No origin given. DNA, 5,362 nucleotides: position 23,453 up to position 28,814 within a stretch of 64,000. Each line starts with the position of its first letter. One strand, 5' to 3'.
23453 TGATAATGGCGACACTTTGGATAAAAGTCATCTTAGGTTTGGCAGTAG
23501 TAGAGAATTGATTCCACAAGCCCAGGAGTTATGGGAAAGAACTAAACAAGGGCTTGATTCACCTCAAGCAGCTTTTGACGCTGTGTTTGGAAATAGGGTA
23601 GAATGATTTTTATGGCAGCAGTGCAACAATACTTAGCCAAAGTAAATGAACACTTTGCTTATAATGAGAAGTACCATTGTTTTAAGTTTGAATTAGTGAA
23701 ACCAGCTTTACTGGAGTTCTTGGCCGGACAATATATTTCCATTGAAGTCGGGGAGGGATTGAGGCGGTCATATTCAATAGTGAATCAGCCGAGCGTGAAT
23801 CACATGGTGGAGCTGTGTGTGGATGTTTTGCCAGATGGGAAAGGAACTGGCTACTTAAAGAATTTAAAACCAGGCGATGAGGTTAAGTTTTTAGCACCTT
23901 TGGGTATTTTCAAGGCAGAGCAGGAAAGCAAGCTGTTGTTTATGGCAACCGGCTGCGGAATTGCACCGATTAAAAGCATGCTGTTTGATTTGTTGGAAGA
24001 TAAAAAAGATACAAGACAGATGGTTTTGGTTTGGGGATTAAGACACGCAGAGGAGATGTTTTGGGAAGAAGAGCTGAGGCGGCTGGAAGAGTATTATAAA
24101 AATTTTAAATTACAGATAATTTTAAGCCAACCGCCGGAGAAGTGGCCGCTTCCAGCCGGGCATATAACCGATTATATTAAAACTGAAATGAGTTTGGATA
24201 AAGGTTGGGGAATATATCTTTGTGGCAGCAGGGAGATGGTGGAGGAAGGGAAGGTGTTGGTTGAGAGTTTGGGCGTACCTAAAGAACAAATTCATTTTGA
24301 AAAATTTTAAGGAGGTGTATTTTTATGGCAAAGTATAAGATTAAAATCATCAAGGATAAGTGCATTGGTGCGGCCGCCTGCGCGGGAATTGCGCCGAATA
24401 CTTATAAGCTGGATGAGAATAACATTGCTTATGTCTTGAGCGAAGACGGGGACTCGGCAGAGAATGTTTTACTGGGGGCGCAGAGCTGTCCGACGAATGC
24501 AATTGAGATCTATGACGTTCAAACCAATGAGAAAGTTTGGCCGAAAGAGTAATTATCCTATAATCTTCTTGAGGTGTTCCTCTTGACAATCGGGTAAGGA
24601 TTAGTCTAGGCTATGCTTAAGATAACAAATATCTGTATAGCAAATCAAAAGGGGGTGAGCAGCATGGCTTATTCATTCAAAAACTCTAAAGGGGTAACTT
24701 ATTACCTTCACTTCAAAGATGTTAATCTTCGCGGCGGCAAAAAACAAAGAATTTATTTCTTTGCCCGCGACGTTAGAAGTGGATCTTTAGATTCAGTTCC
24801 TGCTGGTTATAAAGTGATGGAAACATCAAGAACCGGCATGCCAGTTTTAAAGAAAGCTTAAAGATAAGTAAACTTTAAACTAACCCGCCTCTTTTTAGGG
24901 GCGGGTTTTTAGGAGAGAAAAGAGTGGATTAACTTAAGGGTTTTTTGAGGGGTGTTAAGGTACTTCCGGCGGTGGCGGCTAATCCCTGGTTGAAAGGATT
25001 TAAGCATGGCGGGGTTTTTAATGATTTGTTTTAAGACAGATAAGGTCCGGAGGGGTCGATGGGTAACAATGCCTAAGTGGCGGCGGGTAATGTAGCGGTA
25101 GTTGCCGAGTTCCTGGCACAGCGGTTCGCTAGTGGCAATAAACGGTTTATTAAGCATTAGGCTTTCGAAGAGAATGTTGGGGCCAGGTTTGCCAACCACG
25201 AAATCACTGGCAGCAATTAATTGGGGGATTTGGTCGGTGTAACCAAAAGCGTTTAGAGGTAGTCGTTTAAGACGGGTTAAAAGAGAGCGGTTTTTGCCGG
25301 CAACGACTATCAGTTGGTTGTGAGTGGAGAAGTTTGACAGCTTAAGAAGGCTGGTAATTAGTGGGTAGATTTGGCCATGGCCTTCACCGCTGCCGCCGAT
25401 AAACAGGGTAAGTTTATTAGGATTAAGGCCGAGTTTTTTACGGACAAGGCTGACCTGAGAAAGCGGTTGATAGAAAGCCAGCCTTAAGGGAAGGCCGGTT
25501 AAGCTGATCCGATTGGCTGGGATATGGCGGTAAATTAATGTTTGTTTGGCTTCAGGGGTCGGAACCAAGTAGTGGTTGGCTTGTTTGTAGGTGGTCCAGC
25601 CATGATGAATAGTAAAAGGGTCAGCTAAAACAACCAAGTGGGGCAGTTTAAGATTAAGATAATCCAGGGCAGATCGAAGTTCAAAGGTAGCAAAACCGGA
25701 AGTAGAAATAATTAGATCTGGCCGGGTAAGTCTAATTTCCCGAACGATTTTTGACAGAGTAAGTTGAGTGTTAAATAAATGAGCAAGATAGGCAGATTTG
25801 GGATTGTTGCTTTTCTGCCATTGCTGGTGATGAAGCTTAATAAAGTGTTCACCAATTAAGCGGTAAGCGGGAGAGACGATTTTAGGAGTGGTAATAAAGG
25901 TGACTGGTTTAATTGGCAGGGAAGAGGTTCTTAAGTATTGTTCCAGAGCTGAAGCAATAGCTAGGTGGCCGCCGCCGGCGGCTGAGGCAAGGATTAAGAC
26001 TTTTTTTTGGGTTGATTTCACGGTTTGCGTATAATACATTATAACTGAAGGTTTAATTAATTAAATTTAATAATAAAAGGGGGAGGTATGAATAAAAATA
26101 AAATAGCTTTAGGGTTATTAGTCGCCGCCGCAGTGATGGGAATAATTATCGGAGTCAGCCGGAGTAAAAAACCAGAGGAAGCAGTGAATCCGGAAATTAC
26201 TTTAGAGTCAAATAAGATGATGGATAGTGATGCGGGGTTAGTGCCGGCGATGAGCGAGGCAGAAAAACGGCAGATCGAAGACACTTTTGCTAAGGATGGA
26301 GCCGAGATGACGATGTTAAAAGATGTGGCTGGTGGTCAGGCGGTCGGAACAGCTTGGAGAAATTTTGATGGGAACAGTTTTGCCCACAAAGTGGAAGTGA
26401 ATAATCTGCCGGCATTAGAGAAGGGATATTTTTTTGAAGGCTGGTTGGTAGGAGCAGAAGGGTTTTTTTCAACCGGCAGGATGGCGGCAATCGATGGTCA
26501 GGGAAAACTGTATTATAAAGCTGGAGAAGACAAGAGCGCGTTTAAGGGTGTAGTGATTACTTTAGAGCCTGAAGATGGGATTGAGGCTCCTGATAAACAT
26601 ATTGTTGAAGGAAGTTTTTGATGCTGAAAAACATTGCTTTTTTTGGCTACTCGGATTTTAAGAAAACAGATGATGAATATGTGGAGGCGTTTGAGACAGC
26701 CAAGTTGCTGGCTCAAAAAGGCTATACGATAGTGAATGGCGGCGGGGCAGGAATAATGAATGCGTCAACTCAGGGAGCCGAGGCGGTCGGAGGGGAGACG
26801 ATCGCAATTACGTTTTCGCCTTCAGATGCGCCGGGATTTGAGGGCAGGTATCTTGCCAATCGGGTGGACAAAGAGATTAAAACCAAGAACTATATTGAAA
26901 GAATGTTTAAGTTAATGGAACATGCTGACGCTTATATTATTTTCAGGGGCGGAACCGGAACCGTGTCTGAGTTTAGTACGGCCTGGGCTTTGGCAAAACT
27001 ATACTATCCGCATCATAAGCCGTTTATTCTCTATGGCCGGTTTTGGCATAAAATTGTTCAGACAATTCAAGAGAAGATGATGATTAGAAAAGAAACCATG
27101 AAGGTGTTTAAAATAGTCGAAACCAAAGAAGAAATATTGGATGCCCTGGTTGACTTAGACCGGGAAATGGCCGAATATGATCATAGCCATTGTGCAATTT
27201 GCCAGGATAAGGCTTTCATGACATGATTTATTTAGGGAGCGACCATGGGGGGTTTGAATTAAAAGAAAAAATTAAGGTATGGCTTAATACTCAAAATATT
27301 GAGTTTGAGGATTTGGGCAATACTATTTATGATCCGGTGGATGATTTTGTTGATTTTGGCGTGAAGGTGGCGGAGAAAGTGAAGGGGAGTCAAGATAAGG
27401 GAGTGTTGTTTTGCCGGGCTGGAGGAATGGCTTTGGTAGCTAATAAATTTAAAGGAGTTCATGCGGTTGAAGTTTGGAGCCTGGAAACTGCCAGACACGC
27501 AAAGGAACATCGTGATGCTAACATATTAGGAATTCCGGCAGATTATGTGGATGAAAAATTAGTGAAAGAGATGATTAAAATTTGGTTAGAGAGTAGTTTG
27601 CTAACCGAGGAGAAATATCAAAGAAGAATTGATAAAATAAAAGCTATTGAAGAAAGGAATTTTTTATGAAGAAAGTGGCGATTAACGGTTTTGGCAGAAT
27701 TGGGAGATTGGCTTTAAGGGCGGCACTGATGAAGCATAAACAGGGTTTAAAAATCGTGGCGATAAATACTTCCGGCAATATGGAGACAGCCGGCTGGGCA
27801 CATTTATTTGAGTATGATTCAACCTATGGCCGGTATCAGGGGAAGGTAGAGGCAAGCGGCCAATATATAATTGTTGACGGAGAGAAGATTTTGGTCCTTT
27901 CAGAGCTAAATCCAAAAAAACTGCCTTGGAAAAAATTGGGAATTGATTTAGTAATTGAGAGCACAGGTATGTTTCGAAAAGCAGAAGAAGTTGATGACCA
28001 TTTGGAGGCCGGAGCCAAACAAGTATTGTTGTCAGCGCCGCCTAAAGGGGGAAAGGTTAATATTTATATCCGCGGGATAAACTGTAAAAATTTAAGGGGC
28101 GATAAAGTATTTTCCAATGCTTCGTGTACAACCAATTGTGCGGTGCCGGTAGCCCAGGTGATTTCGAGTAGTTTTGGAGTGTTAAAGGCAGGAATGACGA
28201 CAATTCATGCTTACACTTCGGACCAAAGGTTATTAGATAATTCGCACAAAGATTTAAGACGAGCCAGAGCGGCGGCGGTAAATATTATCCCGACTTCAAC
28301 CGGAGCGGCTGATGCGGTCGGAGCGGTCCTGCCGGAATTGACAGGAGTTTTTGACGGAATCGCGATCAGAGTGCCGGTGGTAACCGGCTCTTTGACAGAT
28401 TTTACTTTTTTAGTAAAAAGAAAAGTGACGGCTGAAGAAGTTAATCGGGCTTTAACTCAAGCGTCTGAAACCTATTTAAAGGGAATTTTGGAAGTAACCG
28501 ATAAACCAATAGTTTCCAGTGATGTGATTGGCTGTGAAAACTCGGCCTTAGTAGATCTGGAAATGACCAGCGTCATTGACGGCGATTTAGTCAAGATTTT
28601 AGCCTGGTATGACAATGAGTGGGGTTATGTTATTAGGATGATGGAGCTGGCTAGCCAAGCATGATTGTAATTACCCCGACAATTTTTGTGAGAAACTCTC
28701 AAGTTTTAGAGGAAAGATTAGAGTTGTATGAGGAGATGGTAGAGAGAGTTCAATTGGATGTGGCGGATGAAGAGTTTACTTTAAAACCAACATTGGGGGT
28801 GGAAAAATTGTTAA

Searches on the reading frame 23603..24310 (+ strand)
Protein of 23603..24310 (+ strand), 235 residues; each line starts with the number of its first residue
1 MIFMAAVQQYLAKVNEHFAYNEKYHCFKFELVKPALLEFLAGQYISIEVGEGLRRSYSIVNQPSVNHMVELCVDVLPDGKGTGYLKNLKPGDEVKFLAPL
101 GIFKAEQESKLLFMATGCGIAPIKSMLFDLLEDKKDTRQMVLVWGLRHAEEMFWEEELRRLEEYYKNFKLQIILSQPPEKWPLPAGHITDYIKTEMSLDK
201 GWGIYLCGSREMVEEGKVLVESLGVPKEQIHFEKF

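Call 3: search_protein_families(library=pfam, proteins=[window:23603-24310:+], max_evalue=0.01)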
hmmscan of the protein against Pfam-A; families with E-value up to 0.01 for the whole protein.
window:23603-24310:+ (235 aa): 3 families
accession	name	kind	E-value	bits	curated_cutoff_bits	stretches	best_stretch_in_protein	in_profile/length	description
PF00175.26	NAD_binding_1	-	1.9e-19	70.7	22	1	113-214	1-105/109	Oxidoreductase NAD-binding domain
PF00970.30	FAD_binding_6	-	2e-13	51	21.1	1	13-103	3-97/99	Oxidoreductase FAD-binding domain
PF08030.17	NAD_binding_6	-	1.2e-06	29.1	22.2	1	110-177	3-77/156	Ferric reductase NAD binding domain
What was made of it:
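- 23603..24310 (+): Candidate NAD(P)H:ferredoxin reductase (inferred): 235 aa, FNR type. Pfam FAD_binding_6 and NAD_binding_1 (call 3).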

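Call 4: search_protein_families(library=ncbifam, proteins=[window:23603-24310:+], max_evalue=0.01)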
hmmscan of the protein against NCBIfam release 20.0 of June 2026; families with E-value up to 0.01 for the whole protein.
window:23603-24310:+ (235 aa): 25 families
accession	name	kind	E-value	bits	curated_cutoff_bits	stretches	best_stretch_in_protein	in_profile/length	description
NF040810.1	BenC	equivalog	1.7e-35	122.7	430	1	7-235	102-330/333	benzoate 1,2-dioxygenase electron transfer component BenC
NF045803.1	MethMoxFADbindMmoC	equivalog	1.9e-35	122.2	500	1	35-235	136-340/343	aromatic/alkene monooxygenase hydroxylase FAD-binding subunit MmoC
NF008822.0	PRK11872.1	equivalog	3.1e-30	105.4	402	1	35-235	133-335/341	anthranilate 1,2-dioxygenase electron transfer component AntC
NF005963.0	PRK08051.1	equivalog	1.9e-26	92.8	230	1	25-230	17-225/233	NAD(P)H-flavin reductase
TIGR01941.1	nqrF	equivalog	8.1e-25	87.6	295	1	47-235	199-403/405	NADH:ubiquinone reductase (Na(+)-transporting) subunit F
TIGR02160.1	PA_CoA_Oxy5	hypoth_equivalog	1.7e-24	86.3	420.8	1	38-235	32-241/352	1,2-phenylacetyl-CoA epoxidase subunit PaaE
NF007964.0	PRK10684.1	equivalog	3.6e-23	82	383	1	16-235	14-237/333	NADH oxidoreductase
NF052252.1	flav_redu_LuxG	exception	6e-22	77.9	340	1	25-231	14-225/232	flavin mononucleotide reductase LuxG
NF009805.0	PRK13289.1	equivalog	6.3e-21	74.8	432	1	35-235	181-392/399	NO-inducible flavohemoprotein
NF058606.1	GlBtMonoRdsGbcB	equivalog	4.3e-18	65.3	500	1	25-235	29-247/362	glycine betaine monooxygenase reductase subunit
NF008178.0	PRK10926.1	equivalog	7.5e-16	58.1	390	1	32-216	24-221/248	ferredoxin--NADP(+) reductase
NF006220.0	PRK08345.1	subfamily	9.4e-14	51.3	395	1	12-191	13-195/294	cytochrome-c3 hydrogenase subunit gamma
NF040835.1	sulfhyd_HydG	equivalog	7.4e-12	45.1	650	1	17-215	25-228/292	NADPH-dependent hydrogenase/sulfhydrogenase 1 subunit gamma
NF058510.1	bifunc_CpcD_PetH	exception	1e-11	44.2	635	1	81-176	221-326/405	bifunctional rod-capping linker CpcD/ferredoxin--NADP reductase PetH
NF045929.1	FNRPetHCyano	equivalog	2.4e-11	43.1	600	1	81-176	225-332/411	ferredoxin--NADP reductase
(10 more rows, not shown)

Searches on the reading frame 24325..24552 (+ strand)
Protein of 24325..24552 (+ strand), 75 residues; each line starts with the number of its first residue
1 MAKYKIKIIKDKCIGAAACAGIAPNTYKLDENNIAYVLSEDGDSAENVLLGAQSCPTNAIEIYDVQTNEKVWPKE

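Call 3: search_protein_families(library=pfam, proteins=[window:24325-24552:+], max_evalue=0.01)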
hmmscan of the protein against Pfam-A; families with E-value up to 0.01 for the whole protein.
window:24325-24552:+ (75 aa): 2 families
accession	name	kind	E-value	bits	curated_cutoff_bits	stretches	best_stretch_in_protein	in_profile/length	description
PF13370.11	Fer4_13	-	4.2e-10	40.6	24.5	1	11-61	4-57/58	4Fe-4S single cluster domain of Ferredoxin I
PF13459.11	Fer4_15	-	2.8e-07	31.6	22.4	1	10-62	5-66/66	4Fe-4S single cluster domain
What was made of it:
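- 24325..24552 (+): Candidate electron partner (inferred): a 75-aa single-cluster ferredoxin with a C13-x2-A-x2-C19...C55-P pattern. Pfam Fer4_13 and Fer4_15 (call 3).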

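Call 4: search_protein_families(library=ncbifam, proteins=[window:24325-24552:+], max_evalue=0.01)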
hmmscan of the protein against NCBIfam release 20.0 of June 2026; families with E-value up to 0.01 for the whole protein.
window:24325-24552:+ (75 aa): 8 families
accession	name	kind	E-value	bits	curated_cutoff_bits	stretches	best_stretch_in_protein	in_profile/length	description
NF040684.1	PorD_Arch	equivalog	0.00036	20.6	120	1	5-62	26-81/85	pyruvate synthase subunit PorD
NF004541.0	PRK05888.2-2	equivalog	0.00063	19.6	217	0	5-25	55-75/168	NADH-quinone oxidoreductase subunit NuoI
TIGR01944.1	rnfB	subfamily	0.0012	18.4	68.7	1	8-73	110-173/190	RnfABCDGE type electron transport complex subunit B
NF003475.0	PRK05113.1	equivalog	0.0024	17.8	203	1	8-72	110-172/190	electron transport complex subunit RsxB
NF040864.1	HgcB_ferredoxin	equivalog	0.0026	17.5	99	1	6-62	9-63/93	mercury methylation ferredoxin HgcB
NF045874.1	Vhu_polyferre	exception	0.0072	15.1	600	1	6-62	191-245/381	F420-non-reducing hydrogenase associated-polyferredoxin VhuB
TIGR02494.1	PFLE_PFLC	subfamily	0.0074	15.6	174.35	1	3-65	40-102/293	glycyl-radical enzyme activating protein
NF007203.0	PRK09624.1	equivalog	0.0081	16.4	171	1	5-62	45-100/105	pyuvate ferredoxin oxidoreductase subunit delta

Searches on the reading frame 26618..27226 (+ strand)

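Call 85: search_protein_families(library=pfam, proteins=[window:26618-27226:+], max_evalue=0.01)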
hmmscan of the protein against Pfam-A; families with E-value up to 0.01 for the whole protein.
window:26618-27226:+ (202 aa): 2 families
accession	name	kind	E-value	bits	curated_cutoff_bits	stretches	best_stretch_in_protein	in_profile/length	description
PF03641.19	Lysine_decarbox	-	1.7e-17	64.3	27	1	47-176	1-130/131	Possible lysine decarboxylase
PF18306.6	LDcluster4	-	8.9e-17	61.5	26.3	1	5-128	3-119/151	SLOG cluster4 family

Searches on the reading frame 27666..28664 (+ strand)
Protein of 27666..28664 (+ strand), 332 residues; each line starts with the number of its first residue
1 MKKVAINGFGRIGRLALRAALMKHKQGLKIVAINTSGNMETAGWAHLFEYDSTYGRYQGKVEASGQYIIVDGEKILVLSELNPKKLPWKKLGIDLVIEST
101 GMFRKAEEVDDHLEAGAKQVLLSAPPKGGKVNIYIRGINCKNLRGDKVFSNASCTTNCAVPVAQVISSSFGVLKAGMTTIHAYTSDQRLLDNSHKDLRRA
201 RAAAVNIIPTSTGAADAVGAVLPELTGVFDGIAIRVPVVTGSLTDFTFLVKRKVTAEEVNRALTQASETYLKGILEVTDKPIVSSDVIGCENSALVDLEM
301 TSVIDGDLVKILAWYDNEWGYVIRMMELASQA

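Call 16: search_protein_families(library=pfam, proteins=[window:27666-28664:+], max_evalue=0.001)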
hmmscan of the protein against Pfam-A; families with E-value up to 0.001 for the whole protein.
window:27666-28664:+ (332 aa): 2 families
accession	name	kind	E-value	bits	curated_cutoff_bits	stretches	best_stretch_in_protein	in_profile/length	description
PF02800.25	Gp_dh_C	-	1.5e-58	197.3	24.4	1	160-315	2-158/158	Glyceraldehyde 3-phosphate dehydrogenase, C-terminal domain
PF00044.30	Gp_dh_N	-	2.5e-35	121.2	31.7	1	3-105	2-100/101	Glyceraldehyde 3-phosphate dehydrogenase, NAD binding domain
